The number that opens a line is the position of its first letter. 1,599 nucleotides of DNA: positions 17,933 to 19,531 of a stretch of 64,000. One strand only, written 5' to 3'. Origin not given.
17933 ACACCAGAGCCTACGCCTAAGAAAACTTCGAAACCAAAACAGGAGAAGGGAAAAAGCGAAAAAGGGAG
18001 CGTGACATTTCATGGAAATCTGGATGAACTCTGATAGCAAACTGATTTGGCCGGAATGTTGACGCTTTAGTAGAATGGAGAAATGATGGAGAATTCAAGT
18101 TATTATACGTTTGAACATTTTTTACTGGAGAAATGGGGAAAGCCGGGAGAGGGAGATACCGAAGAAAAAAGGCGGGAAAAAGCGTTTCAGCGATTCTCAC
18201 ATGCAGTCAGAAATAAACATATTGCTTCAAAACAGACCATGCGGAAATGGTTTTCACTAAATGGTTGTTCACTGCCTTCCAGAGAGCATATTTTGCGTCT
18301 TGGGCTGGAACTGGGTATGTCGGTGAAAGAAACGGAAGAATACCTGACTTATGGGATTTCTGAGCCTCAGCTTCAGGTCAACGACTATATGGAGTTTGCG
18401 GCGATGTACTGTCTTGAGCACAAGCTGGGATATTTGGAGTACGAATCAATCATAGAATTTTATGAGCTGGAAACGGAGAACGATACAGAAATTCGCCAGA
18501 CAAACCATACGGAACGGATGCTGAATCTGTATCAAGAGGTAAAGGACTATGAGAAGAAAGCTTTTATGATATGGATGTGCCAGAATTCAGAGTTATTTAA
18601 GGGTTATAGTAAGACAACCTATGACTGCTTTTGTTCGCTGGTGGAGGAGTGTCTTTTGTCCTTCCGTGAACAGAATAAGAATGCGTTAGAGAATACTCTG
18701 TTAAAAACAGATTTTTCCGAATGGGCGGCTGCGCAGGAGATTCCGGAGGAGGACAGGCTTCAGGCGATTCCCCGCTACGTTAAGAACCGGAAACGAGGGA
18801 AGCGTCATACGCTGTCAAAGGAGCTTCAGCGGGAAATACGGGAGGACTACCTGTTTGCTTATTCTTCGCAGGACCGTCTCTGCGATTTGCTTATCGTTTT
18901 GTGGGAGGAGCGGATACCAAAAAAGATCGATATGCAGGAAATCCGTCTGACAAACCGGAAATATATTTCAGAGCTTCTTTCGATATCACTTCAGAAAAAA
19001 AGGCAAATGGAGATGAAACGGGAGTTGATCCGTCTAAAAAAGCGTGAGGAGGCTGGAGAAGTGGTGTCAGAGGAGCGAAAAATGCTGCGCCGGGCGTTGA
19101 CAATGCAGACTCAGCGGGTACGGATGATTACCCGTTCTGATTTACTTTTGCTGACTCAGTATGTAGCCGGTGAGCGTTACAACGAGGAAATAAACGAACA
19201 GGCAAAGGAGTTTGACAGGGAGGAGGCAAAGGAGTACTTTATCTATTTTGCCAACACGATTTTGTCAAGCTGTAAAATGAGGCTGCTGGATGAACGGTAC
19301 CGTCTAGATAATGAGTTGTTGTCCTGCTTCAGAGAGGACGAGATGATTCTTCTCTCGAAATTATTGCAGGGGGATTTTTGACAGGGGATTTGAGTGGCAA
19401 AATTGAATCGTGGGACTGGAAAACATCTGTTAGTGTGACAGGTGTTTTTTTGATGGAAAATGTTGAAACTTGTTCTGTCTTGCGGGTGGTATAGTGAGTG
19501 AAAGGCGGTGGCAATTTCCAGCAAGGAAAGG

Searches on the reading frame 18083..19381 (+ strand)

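Call 3: search_protein_families(library=pfam, proteins=[window:18083-19381:+], max_evalue=0.1)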
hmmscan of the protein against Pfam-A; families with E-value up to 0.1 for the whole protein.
window:18083-19381:+ (432 aa): 1 family
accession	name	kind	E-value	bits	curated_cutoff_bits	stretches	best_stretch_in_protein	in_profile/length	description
PF12943.12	DUF3839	-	0.0028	17.6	22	1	132-200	95-160/242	Protein of unknown function (DUF3839)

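Call 4: search_protein_families(library=padloc, proteins=[window:18083-19381:+], max_evalue=0.1)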
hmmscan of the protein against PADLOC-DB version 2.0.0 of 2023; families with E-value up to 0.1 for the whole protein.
window:18083-19381:+ (432 aa): 0 families
